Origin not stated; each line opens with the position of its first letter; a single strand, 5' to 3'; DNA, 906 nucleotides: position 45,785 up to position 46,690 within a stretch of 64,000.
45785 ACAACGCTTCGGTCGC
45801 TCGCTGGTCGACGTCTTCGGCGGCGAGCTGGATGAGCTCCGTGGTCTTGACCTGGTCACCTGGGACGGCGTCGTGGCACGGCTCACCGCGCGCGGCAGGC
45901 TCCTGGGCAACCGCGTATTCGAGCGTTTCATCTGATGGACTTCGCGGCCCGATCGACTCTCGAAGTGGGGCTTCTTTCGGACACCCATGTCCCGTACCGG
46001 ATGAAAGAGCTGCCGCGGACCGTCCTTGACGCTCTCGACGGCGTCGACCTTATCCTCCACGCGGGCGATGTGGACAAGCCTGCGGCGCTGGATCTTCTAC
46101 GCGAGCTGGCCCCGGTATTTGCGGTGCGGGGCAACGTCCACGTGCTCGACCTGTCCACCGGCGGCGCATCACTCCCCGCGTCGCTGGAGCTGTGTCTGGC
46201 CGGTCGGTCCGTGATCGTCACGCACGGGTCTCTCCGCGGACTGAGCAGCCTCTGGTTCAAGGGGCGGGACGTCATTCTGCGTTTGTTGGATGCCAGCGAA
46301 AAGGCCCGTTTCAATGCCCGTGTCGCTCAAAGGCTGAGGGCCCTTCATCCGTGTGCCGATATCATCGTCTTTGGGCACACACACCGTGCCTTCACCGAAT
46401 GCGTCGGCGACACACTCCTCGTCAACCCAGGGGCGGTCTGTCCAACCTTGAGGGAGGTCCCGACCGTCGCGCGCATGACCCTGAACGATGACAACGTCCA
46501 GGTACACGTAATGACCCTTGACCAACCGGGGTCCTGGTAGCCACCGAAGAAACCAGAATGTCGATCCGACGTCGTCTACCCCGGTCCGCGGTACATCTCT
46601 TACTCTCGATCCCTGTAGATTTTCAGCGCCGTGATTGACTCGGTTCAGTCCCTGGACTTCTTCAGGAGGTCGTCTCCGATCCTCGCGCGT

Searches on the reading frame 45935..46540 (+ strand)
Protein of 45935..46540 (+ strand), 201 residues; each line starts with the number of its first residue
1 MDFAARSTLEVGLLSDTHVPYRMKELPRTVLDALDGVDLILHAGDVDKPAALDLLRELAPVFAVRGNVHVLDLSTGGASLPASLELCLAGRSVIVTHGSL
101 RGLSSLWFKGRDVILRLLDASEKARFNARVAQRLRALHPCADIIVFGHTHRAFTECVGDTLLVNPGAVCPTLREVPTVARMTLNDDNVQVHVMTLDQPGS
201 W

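Call 3: search_protein_families(library=pfam, proteins=[window:45935-46540:+], max_evalue=1)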
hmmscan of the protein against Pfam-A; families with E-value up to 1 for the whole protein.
window:45935-46540:+ (201 aa): 4 families
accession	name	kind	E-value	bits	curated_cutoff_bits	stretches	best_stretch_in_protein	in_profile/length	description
PF12850.12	Metallophos_2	-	3.2e-29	102.4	27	1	10-185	2-153/154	Calcineurin-like phosphoesterase superfamily domain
PF00149.33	Metallophos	-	1e-06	29.7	21.5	1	11-151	3-190/191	Calcineurin-like phosphoesterase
PF14582.11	Metallophos_3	-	0.01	15.6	28.2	1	127-168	199-239/259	Metallophosphoesterase, calcineurin superfamily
PF04009.17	DUF356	-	0.19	12.4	29.9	1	129-156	69-96/106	Protein of unknown function (DUF356)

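Call 4: search_protein_families(library=ncbifam, proteins=[window:45935-46540:+], max_evalue=1)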
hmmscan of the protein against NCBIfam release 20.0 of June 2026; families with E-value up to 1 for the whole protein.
window:45935-46540:+ (201 aa): 2 families
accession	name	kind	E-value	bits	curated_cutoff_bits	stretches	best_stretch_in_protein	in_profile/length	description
TIGR00040.1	yfcE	subfamily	4.4e-23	82.1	56.25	1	11-189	3-156/158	YfcE family phosphodiesterase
NF006988.0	PRK09453.1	equivalog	1.3e-07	31.6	117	1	140-196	118-171/183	phosphodiesterase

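Call 5: search_protein_families(library=padloc, proteins=[window:45935-46540:+], max_evalue=1)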
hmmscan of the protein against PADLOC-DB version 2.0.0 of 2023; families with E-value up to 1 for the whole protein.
window:45935-46540:+ (201 aa): 0 families
